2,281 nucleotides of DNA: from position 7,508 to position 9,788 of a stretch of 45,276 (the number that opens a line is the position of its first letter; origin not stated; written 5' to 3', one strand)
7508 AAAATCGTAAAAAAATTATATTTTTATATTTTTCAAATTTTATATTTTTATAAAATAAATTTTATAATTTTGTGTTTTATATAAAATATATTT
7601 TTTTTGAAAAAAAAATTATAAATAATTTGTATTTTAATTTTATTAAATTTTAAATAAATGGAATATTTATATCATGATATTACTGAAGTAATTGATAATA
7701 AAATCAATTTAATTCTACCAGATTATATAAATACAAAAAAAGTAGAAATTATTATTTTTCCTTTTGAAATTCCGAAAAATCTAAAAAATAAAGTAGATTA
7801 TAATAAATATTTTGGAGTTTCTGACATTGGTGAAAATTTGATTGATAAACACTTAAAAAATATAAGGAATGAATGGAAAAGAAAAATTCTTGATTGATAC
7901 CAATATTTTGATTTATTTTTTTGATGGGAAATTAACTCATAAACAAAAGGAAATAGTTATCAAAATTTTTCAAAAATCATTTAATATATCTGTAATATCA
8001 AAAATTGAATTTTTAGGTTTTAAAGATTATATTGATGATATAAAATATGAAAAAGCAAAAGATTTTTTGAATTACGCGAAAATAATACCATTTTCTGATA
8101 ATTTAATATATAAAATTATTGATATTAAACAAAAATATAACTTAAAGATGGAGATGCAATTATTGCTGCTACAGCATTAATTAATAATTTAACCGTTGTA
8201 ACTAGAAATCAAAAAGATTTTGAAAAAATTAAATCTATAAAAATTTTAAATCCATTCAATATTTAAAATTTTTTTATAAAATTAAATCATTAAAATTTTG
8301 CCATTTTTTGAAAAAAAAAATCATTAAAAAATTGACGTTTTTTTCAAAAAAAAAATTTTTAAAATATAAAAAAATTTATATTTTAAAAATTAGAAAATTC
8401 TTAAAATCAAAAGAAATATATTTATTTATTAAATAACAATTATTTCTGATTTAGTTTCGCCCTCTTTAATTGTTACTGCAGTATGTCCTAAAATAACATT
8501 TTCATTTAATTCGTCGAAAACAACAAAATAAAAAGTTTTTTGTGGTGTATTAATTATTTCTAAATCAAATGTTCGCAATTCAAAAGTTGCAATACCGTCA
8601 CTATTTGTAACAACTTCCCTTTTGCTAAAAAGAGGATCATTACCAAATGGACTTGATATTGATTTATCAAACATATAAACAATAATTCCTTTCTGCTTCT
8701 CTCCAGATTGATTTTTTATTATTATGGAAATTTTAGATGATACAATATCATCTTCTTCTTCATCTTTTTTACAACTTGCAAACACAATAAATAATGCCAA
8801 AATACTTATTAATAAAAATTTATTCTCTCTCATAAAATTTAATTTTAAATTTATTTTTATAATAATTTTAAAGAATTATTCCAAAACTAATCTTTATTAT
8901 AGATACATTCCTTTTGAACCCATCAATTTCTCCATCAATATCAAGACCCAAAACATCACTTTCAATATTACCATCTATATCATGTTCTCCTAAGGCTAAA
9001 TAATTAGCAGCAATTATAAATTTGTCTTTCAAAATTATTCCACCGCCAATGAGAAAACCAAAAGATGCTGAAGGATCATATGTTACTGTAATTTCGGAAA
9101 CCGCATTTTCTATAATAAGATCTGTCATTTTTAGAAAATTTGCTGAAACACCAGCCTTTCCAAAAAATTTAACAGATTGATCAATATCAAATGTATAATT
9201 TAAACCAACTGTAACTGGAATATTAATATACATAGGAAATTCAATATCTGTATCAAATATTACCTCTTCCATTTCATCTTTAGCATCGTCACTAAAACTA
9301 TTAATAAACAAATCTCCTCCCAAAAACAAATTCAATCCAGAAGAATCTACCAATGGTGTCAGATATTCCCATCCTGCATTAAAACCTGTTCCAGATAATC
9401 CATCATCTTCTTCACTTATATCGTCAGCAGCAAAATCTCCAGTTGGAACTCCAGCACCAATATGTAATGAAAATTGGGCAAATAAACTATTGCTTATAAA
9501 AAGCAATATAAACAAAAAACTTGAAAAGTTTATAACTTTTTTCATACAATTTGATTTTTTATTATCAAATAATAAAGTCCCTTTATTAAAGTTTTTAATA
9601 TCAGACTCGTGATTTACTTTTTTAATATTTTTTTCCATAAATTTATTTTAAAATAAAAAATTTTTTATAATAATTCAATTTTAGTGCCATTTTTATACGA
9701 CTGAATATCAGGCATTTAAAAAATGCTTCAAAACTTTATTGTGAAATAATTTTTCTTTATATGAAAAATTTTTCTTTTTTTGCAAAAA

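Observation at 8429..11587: Orphan RtcR-like (CARF-like + sigma-54 AAA+) activator paired with outer-membrane genes instead of an RNA-repair operon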

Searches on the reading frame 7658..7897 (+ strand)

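Call 3: search_protein_families(library=pfam, proteins=[window:7658-7897:+], max_evalue=0.1)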
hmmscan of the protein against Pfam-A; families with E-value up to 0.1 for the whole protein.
window:7658-7897:+ (79 aa): 1 family
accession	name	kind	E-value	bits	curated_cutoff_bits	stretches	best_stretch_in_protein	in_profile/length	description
PF16512.11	RhoGAP-FF1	-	0.067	14.2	30.1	0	39-76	36-75/80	p190-A and -B Rho GAPs FF domain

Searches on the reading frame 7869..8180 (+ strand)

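Call 3: search_protein_families(library=pfam, proteins=[window:7869-8180:+], max_evalue=0.1)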
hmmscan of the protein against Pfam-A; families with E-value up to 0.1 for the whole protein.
window:7869-8180:+ (103 aa): 2 families
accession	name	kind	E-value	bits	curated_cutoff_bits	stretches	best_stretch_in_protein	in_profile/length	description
PF01850.27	PIN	-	6e-05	24.1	23.6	1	8-93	2-90/120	PIN domain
PF21877.2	PH_NF1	-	0.017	16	27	1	21-61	9-49/95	PH domain-like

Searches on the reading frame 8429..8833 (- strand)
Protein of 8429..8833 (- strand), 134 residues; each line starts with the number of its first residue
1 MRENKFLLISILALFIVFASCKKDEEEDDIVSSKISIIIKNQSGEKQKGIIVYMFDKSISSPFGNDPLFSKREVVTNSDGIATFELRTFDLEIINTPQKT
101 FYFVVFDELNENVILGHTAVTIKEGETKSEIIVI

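Call 3: search_protein_families(library=pfam, proteins=[window:8429-8833:-], max_evalue=0.1)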
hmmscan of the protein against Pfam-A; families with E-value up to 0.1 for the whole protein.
window:8429-8833:- (134 aa): 0 families

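Call 4: search_protein_families(library=ncbifam, proteins=[window:8429-8833:-], max_evalue=0.1)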
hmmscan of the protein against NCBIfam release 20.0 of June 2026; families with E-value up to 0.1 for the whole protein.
window:8429-8833:- (134 aa): 4 families
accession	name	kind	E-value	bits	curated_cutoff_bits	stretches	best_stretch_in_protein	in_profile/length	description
NF053772.1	BSAP5b_fam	equivalog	0.0035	16.7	380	1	4-45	3-43/418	BSAP5b family pore-forming toxin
NF047803.1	LIC12338_lipo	equivalog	0.035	14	90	1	10-31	11-36/66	LIC12338 family lipoprotein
NF052322.1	FimD_tip_adhes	equivalog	0.061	12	170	1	4-47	5-48/664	fimbrial tip adhesin FimD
NF038041.1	fim_Mfa1_fam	subfamily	0.067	12.4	130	0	4-29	3-28/495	Mfa1 family fimbria major subunit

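Call 45: search_protein_families(library=padloc, proteins=[window:8429-8833:-], max_evalue=0.01)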
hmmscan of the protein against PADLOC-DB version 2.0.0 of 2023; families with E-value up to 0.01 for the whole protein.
window:8429-8833:- (134 aa): 0 families
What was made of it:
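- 8429..8833 (-): Small lipoprotein of 134 aa with a lipobox (…VFASC). It lies 34 nt downstream of the barrel gene and is probably in the same operon. No family hit (calls 3, 4, 45).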

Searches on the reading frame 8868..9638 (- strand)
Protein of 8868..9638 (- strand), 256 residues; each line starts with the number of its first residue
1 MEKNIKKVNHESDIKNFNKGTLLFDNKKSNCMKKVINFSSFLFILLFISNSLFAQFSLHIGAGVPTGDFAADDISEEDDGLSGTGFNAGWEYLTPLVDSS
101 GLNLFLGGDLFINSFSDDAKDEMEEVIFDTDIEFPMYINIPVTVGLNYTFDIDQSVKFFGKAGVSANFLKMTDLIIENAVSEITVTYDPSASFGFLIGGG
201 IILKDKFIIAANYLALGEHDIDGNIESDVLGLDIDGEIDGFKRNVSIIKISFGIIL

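Call 3: search_protein_families(library=pfam, proteins=[window:8868-9638:-], max_evalue=0.1)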
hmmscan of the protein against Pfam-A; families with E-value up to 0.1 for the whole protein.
window:8868-9638:- (256 aa): 1 family
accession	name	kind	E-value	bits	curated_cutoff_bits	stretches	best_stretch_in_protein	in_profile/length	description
PF13505.12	OMP_b-brl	-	1.1e-05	26.1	28.7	1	41-230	3-167/175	Outer membrane protein beta-barrel domain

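Call 4: search_protein_families(library=ncbifam, proteins=[window:8868-9638:-], max_evalue=0.1)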
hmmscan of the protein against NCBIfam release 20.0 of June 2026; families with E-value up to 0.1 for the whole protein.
window:8868-9638:- (256 aa): 1 family
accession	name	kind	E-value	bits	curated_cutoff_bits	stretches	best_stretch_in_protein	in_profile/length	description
NF049866.1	outer_TDE1717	subfamily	7.3e-05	22.8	135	1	32-201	1-159/210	TDE1717 family outer membrane beta-barrel protein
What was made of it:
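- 8868..9545 (-): Small outer-membrane beta-barrel protein, 225 aa with its signal peptide. The mechanical ORF extends to 9638. Pfam OMP_b-brl at 26.1 bits and NCBIfam TDE1717 barrel at E 7e-5 (calls 3, 4).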

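Call 37: list_cluster_members(proteins=[P0001, window:8868-9545:-, window:8429-8833:-])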
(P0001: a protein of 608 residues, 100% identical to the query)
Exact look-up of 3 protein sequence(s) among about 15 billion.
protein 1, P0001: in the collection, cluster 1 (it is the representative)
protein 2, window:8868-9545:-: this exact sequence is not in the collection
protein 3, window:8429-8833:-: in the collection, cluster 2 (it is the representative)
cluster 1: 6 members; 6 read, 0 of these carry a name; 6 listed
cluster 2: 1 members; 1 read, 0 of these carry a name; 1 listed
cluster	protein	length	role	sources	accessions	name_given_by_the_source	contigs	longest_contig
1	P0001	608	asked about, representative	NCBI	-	-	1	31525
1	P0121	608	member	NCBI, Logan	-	-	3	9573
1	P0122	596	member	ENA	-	-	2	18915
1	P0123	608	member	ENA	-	-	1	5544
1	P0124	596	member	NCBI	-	-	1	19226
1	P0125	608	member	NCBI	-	-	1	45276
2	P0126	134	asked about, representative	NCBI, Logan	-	-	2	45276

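Call 45: search_protein_families(library=padloc, proteins=[window:8868-9545:-], max_evalue=0.01)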
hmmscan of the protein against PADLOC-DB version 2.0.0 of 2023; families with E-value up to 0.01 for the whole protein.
window:8868-9545:- (225 aa): 0 families

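Call 66: find_homologous_proteins(query=window:8868-9545:-, max_evalue=0.001)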
Query window:8868-9545:- (225 aa): 14 proteins with E <= 0.001 among 781 candidates.
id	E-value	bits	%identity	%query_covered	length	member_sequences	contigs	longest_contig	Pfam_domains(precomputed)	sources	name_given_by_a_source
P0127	1.2e-125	436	92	100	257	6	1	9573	-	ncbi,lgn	-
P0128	1.1e-42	164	42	99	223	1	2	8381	-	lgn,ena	-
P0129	7.0e-40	155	42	89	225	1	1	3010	PF13505.13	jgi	jgi:opacity protein-like surface antigen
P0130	9.8e-40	155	42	89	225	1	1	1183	PF13505.13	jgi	jgi:opacity protein-like surface antigen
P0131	8.0e-37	145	39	98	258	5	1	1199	PF13505.13,PF13568.13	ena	-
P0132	7.7e-36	142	39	98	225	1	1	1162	-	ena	-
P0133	8.0e-36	142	38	98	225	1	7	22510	-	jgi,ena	-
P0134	2.7e-34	137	37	98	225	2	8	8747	-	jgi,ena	-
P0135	6.6e-34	136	42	81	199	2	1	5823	PF13505.13,PF13568.13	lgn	-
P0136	1.2e-31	128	39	98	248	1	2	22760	PF13505.13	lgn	-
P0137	1.2e-28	119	35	87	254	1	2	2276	-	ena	-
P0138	1.7e-22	98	40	61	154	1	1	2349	-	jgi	jgi:hypothetical protein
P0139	5.3e-22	97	34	98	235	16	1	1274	PF13505.13,PF13568.13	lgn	-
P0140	5.9e-16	77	98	19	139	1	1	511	-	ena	-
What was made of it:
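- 8868..9545 (-): Fourteen homologues were found, most of 225 aa, and some are annotated 'opacity protein-like surface antigen' (call 66).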

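Call 67: find_encoding_contigs(protein=P0133, flank=6000, max_places=3)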
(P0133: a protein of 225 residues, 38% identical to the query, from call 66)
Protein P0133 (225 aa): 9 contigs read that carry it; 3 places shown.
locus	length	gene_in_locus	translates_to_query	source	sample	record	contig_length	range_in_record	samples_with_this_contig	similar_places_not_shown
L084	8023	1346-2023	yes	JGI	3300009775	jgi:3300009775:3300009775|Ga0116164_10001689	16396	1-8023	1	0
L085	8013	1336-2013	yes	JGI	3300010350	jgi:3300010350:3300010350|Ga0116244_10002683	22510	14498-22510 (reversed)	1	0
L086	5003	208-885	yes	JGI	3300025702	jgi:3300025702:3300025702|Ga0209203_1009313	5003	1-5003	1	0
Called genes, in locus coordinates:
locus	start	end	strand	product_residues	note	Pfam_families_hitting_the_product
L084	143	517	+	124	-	-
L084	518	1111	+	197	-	-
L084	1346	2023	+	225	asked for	-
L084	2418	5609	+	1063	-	PF20465:MmeI_hel (faint), PF01170:UPF0020 (faint), PF02384:N6_Mtase, PF20473:MmeI_Mtase, PF07669:Eco57I, PF12950:TaqI_C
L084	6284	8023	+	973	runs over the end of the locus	PF02384:N6_Mtase, PF20473:MmeI_Mtase, PF07669:Eco57I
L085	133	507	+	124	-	-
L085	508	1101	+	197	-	-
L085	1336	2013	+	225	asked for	-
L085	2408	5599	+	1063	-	PF20465:MmeI_hel (faint), PF01170:UPF0020 (faint), PF02384:N6_Mtase, PF20473:MmeI_Mtase, PF07669:Eco57I, PF12950:TaqI_C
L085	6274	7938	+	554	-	PF02384:N6_Mtase, PF20473:MmeI_Mtase, PF07669:Eco57I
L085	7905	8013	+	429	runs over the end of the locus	-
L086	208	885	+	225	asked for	-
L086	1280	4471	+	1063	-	PF20465:MmeI_hel (faint), PF01170:UPF0020 (faint), PF02384:N6_Mtase, PF20473:MmeI_Mtase, PF07669:Eco57I, PF12950:TaqI_C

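Call 68: find_encoding_contigs(protein=P0136, flank=6000, max_places=2)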
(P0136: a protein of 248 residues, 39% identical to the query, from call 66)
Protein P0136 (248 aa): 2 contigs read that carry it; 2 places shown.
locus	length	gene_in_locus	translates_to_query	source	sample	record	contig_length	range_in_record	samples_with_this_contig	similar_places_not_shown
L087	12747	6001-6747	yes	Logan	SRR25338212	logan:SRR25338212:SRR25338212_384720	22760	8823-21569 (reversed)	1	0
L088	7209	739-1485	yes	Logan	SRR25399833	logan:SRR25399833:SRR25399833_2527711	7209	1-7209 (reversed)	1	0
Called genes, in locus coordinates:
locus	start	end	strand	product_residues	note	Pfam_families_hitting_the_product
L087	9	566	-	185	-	-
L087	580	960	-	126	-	PF11325:DUF3127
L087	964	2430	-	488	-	PF00587:tRNA-synt_2b, PF03129:HGTP_anticodon, PF09180:ProRS-C_1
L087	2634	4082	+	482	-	-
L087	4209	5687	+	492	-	-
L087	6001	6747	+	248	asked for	PF13505:OMP_b-brl (faint)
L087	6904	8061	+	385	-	PF20510:HgmA_N, PF07883:Cupin_2 (faint)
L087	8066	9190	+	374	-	PF13669:Glyoxalase_4 (weak), PF14696:Glyoxalase_5, PF00903:Glyoxalase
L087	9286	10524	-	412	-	PF25917:BSH_RND (weak), PF25919:BSH_CusB (weak), PF25973:BSH_CzcB (weak), PF25984:BSH_YknX (weak), PF25989:YknX_C (faint)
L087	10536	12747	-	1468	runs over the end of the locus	PF00873:ACR_tran, PF02321:OEP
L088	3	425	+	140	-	?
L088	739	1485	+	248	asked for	PF13505:OMP_b-brl (faint)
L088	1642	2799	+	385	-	PF20510:HgmA_N, PF07883:Cupin_2 (faint)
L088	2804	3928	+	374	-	PF13669:Glyoxalase_4 (weak), PF14696:Glyoxalase_5, PF00903:Glyoxalase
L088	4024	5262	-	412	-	PF25917:BSH_RND (weak), PF25919:BSH_CusB (weak), PF25973:BSH_CzcB (weak), PF25984:BSH_YknX (weak), PF25989:YknX_C (faint)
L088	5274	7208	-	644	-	?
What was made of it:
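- The barrel pairing is lineage-specific (calls 66-68).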
